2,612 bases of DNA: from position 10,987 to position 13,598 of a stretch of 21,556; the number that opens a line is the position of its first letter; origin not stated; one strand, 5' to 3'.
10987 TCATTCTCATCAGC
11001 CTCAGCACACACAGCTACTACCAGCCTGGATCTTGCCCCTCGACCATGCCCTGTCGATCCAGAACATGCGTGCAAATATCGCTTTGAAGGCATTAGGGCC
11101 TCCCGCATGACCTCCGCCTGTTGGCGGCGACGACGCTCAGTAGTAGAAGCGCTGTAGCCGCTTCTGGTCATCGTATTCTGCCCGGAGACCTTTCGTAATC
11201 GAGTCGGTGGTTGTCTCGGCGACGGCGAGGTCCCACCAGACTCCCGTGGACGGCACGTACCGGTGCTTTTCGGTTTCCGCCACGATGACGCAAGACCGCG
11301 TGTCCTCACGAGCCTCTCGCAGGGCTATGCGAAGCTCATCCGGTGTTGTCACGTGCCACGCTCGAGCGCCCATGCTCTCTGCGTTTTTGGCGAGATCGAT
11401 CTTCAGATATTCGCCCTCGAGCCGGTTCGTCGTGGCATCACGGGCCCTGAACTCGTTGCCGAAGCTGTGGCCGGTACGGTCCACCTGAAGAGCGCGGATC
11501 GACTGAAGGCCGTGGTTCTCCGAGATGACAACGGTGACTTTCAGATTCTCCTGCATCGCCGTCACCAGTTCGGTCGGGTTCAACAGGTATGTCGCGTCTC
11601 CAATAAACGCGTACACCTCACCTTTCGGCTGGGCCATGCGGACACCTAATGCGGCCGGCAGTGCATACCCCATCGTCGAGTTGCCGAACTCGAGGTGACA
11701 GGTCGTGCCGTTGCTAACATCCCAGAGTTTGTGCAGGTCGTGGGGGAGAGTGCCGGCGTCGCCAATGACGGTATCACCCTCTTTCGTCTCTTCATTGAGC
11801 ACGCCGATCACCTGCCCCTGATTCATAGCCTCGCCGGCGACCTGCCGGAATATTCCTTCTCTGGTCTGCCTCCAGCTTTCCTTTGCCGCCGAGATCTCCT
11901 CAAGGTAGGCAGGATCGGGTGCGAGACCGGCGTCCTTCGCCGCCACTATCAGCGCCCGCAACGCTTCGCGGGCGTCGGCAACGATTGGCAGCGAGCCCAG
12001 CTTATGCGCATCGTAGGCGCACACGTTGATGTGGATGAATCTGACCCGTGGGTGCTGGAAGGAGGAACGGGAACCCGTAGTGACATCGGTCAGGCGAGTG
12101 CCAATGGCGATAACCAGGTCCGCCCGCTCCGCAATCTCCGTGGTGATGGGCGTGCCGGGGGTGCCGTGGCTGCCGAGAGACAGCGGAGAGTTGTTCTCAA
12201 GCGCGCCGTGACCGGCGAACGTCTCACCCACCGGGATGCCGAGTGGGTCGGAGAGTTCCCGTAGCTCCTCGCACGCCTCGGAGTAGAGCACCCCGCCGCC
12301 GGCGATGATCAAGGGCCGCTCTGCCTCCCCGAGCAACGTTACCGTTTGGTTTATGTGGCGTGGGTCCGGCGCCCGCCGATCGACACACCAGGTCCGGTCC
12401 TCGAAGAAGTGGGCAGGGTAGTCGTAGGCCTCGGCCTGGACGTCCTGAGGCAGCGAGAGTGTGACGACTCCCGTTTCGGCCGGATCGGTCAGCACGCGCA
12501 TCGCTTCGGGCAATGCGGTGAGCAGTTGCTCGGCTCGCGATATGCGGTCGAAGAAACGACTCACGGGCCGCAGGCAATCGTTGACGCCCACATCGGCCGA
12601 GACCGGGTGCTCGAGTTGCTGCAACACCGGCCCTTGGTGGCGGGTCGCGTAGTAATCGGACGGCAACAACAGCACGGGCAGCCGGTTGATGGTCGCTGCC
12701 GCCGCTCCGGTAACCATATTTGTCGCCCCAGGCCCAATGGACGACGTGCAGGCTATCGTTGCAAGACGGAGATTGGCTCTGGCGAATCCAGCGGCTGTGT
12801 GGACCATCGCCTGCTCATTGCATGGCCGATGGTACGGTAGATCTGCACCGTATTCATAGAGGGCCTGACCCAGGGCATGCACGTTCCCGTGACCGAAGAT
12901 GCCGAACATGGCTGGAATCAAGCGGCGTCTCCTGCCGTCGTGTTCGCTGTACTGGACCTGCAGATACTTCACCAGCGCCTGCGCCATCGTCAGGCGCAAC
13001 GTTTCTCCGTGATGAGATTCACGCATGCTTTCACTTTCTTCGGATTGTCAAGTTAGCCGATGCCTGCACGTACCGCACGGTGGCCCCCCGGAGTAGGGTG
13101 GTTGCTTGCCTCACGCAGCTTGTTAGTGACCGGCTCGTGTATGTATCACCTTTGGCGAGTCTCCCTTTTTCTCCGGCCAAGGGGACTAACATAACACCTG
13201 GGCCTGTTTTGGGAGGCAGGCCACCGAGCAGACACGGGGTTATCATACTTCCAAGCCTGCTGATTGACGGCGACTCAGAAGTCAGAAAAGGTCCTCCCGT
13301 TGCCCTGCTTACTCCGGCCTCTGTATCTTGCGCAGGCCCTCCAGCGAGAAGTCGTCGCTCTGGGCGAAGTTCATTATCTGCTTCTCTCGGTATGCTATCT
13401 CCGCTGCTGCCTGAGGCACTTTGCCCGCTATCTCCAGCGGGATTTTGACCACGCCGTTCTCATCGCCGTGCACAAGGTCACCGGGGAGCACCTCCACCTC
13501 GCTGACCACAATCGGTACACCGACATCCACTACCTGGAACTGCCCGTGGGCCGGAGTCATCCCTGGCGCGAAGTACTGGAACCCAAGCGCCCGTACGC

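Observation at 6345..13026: Unusual catabolic cluster: IolD-like 1,2-dione hydrolase next to a Gfo/Idh/MocA oxidoreductase, CoA-transferase and two hydratases, without other iol genes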

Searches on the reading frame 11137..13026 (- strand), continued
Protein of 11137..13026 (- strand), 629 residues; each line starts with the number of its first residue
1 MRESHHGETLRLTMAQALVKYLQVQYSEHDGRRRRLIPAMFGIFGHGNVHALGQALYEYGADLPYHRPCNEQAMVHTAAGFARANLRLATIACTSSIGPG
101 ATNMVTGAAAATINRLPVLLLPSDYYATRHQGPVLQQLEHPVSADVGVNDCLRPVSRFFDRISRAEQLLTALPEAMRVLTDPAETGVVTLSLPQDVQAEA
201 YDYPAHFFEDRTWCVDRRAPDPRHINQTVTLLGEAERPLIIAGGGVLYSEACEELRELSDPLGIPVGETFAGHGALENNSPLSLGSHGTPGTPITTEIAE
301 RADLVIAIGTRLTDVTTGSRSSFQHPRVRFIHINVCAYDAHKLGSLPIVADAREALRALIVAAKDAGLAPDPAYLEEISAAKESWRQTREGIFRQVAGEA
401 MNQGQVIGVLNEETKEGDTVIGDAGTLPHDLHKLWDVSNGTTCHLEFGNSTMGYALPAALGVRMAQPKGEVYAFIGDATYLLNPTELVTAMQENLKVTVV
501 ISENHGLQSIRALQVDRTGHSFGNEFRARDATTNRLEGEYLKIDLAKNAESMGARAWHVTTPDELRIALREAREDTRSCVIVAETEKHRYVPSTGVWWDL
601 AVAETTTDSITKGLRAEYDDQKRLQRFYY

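Call 65: search_protein_families(library=pfam, proteins=[L038:2593-3576:-, L038:3586-4740:-, L038:4814-5800:-, L038:5943-7085:-, L038:7112-7885:-, L038:9856-10773:+, L038:10811-11704:-, L038:11787-12722:-, L038:12796-13896:+, L038:14025-15470:-])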
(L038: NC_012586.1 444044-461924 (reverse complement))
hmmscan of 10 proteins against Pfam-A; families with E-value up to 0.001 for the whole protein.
L038:2593-3576:- (327 aa): 2 families
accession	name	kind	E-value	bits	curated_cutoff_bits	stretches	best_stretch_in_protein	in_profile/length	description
PF02826.25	2-Hacid_dh_C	-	3.5e-53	180.1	25.1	1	112-284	1-178/178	D-isomer specific 2-hydroxyacid dehydrogenase, NAD binding domain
PF00389.36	2-Hacid_dh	-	4.4e-23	81.9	24.6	1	26-316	19-134/134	D-isomer specific 2-hydroxyacid dehydrogenase, catalytic domain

L038:3586-4740:- (384 aa): 3 families
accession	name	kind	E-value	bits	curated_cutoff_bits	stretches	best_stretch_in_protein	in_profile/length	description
PF22725.1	GFO_IDH_MocA_C3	-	5.2e-31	107.7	27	1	152-283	2-124/124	GFO/IDH/MocA C-terminal domain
PF02894.22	GFO_IDH_MocA_C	-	6.8e-30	104.9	22.9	1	155-377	1-216/218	Oxidoreductase family, C-terminal alpha/beta domain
PF01408.29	GFO_IDH_MocA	-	3e-19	70.3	24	1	17-141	2-118/120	Oxidoreductase family, NAD-binding Rossmann fold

L038:4814-5800:- (328 aa): 3 families
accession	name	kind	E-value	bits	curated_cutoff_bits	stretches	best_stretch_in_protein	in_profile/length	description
PF22725.1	GFO_IDH_MocA_C3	-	2.5e-19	69.9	27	1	129-248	2-123/124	GFO/IDH/MocA C-terminal domain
PF01408.29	GFO_IDH_MocA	-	2.5e-15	57.7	24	1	5-118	2-118/120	Oxidoreductase family, NAD-binding Rossmann fold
PF02894.22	GFO_IDH_MocA_C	-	6.4e-13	49.4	22.9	1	162-322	37-211/218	Oxidoreductase family, C-terminal alpha/beta domain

L038:5943-7085:- (380 aa): 3 families
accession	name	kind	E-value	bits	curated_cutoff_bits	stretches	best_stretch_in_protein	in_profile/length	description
PF22725.1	GFO_IDH_MocA_C3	-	3.8e-34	117.8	27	1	141-273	3-123/124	GFO/IDH/MocA C-terminal domain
PF01408.29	GFO_IDH_MocA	-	7.3e-28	98.1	24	1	4-131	1-120/120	Oxidoreductase family, NAD-binding Rossmann fold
PF02894.22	GFO_IDH_MocA_C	-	9.7e-25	88.1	22.9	1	143-373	1-218/218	Oxidoreductase family, C-terminal alpha/beta domain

L038:7112-7885:- (257 aa): 4 families
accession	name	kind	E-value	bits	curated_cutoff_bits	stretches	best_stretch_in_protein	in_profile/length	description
PF13561.12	adh_short_C2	-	8.9e-59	199.4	27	1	26-253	1-234/236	Enoyl-(Acyl carrier protein) reductase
PF00106.31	adh_short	-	2e-51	174.7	26.6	1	20-199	1-190/195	short chain dehydrogenase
PF08659.16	KR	-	5.6e-07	30.1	22.6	1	23-166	4-157/180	KR domain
PF23441.1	SDR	-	6.6e-06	26.1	27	1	119-253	124-254/258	SDR-like rossmann domain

L038:9856-10773:+ (305 aa): 1 family
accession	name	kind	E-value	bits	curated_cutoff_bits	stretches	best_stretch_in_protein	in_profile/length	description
PF08450.18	SGL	-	5.1e-75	252.7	26.3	1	30-271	1-245/246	SMP-30/Gluconolactonase/LRE-like region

L038:10811-11704:- (297 aa): 2 families
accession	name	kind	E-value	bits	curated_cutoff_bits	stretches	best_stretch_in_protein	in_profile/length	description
PF13407.12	Peripla_BP_4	-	2.2e-31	109.8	35.1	1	15-262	8-253/258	Periplasmic binding protein domain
PF00532.27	Peripla_BP_1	-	3.2e-11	43.7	22.2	1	19-198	15-188/281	Periplasmic binding proteins and sugar binding domain of LacI family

L038:11787-12722:- (311 aa): 1 family
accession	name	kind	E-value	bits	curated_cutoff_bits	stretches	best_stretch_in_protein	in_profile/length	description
PF01261.30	AP_endonuc_2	-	1.5e-28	100.6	31.1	1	46-308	2-248/249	Xylose isomerase-like TIM barrel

L038:12796-13896:+ (366 aa): 4 families
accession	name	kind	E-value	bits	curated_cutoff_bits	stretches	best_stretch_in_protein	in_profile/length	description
PF13377.12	Peripla_BP_3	-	1.6e-28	100.3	26.5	1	200-358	3-167/167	Periplasmic binding protein-like domain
PF00532.27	Peripla_BP_1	-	9.4e-20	71.7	22.2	1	100-327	11-252/281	Periplasmic binding proteins and sugar binding domain of LacI family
PF13407.12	Peripla_BP_4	-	3.1e-17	63.4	35.1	1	93-337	1-256/258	Periplasmic binding protein domain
PF00356.27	LacI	-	4.5e-14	52.4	27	1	37-79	4-46/46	Bacterial regulatory proteins, lacI family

L038:14025-15470:- (481 aa): 1 family
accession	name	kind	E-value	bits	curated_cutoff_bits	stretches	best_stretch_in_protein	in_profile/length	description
PF02233.22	PNTB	-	1.3e-186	621.5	31.7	1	7-476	2-453/456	NAD(P) transhydrogenase beta subunit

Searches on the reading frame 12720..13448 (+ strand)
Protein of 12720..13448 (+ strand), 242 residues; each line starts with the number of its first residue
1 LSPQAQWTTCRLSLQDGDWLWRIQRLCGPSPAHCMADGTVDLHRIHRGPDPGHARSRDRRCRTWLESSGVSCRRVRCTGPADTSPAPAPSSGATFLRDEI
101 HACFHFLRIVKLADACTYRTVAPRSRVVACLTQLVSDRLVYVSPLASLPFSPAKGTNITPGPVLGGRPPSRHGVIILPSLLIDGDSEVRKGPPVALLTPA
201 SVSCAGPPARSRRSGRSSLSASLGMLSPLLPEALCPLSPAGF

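Call 5: search_protein_families(library=pfam, proteins=[window:12720-13448:+])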
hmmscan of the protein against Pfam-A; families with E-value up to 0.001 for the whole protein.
window:12720-13448:+ (242 aa): 0 families
